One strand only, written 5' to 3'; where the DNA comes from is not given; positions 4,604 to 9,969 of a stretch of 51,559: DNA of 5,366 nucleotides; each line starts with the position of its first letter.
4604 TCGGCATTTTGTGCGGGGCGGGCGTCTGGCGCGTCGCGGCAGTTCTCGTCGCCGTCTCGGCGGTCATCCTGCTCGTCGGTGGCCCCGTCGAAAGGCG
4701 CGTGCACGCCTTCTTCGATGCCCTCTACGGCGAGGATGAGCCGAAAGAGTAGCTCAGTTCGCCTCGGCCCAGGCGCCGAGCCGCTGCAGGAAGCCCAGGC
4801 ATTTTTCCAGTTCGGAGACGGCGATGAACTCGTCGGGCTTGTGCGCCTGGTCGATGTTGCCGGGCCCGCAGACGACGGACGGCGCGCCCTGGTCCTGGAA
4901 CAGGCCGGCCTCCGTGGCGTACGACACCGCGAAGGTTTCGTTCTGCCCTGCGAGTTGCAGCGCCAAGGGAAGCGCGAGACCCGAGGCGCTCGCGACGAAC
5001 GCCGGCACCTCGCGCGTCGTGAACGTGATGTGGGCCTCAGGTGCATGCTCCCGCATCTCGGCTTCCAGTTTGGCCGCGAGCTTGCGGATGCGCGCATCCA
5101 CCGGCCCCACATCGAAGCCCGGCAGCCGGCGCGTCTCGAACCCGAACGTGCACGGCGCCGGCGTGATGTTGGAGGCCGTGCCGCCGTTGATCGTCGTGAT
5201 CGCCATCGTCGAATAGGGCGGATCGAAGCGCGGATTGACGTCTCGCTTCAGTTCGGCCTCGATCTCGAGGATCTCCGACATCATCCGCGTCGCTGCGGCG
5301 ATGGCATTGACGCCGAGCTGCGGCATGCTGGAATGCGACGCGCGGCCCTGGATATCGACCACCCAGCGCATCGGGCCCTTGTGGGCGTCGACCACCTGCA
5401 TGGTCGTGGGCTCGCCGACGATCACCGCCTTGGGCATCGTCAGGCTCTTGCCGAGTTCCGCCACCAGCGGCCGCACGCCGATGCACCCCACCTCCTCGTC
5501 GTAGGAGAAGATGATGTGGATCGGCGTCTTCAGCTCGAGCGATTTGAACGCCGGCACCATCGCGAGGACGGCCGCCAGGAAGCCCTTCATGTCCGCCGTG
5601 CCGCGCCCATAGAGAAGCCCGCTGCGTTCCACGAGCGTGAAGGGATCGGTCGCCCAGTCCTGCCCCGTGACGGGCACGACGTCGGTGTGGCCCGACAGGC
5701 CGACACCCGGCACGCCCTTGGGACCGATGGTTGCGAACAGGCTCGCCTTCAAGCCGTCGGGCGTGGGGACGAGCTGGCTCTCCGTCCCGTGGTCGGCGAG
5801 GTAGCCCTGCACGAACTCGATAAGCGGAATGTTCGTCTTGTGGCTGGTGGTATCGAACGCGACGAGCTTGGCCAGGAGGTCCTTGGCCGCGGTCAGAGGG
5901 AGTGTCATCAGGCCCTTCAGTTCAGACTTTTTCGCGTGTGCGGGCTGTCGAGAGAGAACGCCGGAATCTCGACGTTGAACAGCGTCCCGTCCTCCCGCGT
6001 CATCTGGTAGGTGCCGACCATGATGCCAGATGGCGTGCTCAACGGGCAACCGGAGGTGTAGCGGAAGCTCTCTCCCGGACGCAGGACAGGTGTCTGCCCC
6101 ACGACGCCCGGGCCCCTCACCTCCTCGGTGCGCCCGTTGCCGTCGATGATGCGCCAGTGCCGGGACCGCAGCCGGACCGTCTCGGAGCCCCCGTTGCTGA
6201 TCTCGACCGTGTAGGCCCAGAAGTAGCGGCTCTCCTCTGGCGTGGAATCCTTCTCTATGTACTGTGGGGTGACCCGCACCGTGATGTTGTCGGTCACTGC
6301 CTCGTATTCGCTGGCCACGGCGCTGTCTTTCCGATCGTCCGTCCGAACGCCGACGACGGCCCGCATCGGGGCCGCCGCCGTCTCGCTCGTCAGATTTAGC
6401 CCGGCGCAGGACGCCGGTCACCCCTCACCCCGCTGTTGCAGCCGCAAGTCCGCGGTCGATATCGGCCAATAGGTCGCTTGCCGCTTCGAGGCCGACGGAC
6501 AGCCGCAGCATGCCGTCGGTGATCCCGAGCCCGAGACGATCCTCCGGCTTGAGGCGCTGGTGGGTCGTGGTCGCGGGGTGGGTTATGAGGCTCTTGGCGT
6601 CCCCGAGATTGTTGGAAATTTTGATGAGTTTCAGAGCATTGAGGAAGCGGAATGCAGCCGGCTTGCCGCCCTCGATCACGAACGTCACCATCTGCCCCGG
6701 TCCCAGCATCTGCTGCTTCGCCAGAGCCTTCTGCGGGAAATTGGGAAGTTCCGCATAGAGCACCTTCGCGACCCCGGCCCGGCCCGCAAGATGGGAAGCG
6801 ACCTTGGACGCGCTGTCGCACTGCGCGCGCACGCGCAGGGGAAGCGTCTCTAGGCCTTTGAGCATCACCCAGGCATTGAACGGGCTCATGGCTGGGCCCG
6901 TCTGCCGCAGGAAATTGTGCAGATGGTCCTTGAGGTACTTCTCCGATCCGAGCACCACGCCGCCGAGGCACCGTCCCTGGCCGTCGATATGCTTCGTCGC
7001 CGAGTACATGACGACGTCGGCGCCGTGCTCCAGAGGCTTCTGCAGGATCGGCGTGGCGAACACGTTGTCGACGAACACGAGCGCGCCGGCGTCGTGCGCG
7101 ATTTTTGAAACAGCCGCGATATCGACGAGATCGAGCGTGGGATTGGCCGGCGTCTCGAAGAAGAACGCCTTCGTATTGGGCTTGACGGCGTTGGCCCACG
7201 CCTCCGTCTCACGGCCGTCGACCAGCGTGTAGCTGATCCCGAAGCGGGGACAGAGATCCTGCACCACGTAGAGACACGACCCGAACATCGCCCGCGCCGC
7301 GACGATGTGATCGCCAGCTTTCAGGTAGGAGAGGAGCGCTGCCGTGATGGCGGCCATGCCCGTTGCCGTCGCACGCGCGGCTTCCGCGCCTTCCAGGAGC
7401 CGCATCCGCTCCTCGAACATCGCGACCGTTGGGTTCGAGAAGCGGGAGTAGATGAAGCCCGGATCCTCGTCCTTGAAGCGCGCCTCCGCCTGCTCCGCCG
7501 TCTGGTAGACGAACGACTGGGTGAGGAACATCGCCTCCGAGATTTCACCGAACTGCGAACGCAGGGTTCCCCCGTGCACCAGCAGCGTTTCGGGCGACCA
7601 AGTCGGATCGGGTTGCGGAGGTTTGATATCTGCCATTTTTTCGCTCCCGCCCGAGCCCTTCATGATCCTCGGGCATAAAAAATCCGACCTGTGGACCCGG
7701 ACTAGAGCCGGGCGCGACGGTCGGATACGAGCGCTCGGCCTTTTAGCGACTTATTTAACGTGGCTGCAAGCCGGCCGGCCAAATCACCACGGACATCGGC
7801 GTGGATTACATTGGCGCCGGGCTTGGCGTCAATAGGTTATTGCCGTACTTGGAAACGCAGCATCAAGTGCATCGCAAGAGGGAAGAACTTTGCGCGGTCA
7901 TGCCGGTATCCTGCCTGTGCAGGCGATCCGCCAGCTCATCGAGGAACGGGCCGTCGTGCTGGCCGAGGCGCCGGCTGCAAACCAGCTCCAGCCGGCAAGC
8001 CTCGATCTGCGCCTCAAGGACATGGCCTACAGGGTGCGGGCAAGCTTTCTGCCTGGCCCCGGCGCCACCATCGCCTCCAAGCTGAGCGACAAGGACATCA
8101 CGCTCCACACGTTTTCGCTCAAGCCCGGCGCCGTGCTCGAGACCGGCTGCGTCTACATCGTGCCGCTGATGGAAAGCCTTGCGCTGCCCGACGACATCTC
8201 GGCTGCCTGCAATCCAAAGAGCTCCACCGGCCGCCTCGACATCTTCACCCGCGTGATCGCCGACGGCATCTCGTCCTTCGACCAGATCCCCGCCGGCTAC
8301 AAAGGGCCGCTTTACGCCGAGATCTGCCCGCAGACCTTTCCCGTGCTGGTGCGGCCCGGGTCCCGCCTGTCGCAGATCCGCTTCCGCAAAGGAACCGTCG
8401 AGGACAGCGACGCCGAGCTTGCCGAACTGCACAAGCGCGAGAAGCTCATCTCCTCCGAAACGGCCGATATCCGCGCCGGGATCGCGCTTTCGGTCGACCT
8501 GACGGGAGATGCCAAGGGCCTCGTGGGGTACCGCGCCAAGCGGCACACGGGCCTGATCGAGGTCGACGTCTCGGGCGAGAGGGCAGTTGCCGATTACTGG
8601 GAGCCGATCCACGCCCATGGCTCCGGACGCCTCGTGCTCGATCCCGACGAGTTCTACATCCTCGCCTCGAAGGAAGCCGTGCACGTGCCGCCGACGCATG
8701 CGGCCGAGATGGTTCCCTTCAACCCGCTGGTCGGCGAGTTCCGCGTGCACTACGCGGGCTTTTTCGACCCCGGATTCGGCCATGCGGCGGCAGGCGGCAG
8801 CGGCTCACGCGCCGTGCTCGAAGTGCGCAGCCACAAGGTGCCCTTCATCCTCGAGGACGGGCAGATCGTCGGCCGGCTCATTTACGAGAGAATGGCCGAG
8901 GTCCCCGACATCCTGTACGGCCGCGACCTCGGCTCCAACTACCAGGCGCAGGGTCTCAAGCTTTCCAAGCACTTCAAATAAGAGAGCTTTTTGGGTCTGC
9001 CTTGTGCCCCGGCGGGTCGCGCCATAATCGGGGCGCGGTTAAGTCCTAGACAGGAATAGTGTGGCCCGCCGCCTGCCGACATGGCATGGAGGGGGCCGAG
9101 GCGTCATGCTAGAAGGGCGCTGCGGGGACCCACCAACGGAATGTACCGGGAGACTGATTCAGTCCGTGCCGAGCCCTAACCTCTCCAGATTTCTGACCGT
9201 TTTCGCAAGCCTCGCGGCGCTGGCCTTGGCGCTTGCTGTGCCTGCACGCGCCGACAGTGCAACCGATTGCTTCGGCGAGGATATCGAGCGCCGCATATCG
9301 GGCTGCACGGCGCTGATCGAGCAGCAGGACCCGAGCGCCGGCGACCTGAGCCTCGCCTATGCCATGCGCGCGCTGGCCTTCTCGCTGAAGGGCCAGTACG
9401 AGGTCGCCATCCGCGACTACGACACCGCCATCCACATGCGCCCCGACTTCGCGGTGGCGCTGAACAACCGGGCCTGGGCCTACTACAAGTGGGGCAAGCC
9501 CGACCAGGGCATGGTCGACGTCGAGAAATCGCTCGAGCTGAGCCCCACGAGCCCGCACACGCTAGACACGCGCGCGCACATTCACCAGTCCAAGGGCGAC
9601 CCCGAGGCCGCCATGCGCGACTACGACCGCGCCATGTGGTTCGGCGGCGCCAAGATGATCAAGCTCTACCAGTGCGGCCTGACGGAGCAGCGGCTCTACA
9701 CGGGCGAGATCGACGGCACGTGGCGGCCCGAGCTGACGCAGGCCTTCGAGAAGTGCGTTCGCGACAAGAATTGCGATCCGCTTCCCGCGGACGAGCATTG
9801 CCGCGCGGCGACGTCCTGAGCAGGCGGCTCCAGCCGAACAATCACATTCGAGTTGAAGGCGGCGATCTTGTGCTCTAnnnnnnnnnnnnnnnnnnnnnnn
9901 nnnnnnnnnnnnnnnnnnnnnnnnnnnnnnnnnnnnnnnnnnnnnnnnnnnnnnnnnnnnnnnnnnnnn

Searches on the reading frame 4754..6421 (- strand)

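Call 32: search_protein_families(library=pfam, proteins=[window:4754-6421:-], max_evalue=0.001)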
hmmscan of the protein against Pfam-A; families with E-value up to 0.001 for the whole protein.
window:4754-6421:- (555 aa): 2 families
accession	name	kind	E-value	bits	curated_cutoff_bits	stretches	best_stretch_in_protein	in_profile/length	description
PF01546.33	Peptidase_M20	-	1.1e-33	117.3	24.6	1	242-548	2-203/206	Peptidase family M20/M25/M40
PF07687.19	M20_dimer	-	1.5e-20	73.5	21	1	346-454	2-104/107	Peptidase dimerisation domain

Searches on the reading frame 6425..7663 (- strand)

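Call 32: search_protein_families(library=pfam, proteins=[window:6425-7663:-], max_evalue=0.001)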
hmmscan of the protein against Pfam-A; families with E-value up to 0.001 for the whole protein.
window:6425-7663:- (412 aa): 4 families
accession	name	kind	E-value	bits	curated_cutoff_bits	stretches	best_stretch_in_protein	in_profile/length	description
PF01053.26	Cys_Met_Meta_PP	-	6.6e-127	423.6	27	1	25-406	1-380/381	Cys/Met metabolism PLP-dependent enzyme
PF00266.25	Aminotran_5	-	1.5e-05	24.6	21.5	1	99-230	70-207/371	Aminotransferase class-V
PF00155.27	Aminotran_1_2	-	0.00029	20.6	19.7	1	93-230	65-225/361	Aminotransferase class I and II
PF06838.17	Met_gamma_lyase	-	0.00035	19.7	24.2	0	102-246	82-245/405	Methionine gamma-lyase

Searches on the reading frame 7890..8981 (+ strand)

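Call 31: search_protein_families(library=pfam, proteins=[window:7890-8981:+], max_evalue=0.001)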
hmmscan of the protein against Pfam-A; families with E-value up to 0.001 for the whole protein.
window:7890-8981:+ (363 aa): 3 families
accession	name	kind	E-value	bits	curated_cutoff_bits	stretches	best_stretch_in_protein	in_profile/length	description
PF22569.1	DCD_C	-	1.5e-90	302.2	22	1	173-362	1-192/192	2'-deoxycytidine 5'-triphosphate deaminase (DCD), C-terminal domain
PF06559.16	DCD_N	-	7.7e-74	247.5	21.4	1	5-168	2-163/164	2'-deoxycytidine 5'-triphosphate deaminase (DCD) N-terminal domain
PF22769.1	DCD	-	1e-73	246.9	27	2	7-167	1-152/153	dCTP deaminase-like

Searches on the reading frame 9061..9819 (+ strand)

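Call 31: search_protein_families(library=pfam, proteins=[window:9061-9819:+], max_evalue=0.001)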
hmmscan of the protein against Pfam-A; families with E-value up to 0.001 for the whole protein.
window:9061-9819:+ (252 aa): 8 families
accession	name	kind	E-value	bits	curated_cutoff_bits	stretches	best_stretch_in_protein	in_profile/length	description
PF00515.34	TPR_1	-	3.6e-16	58.7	27.8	1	131-163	1-33/34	Tetratricopeptide repeat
PF07719.23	TPR_2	-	2.3e-11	43.3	27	0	98-129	2-33/34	Tetratricopeptide repeat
PF13181.12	TPR_8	-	4.1e-11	42.5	25.7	0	133-163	3-33/34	Tetratricopeptide repeat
PF13431.12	TPR_17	-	4.6e-10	39.4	24.4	0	120-149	2-31/34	Tetratricopeptide repeat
PF13371.12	TPR_9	-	1.2e-07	32.1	35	1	111-166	9-64/73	Tetratricopeptide repeat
PF13414.12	TPR_11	-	1.3e-07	31.6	26.8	1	109-143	6-40/42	TPR repeat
PF13374.12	TPR_10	-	0.00028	21.2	27.5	0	167-192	4-29/42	Tetratricopeptide repeat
PF13432.12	TPR_16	-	0.00064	20.6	32.7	1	103-164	3-64/65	Tetratricopeptide repeat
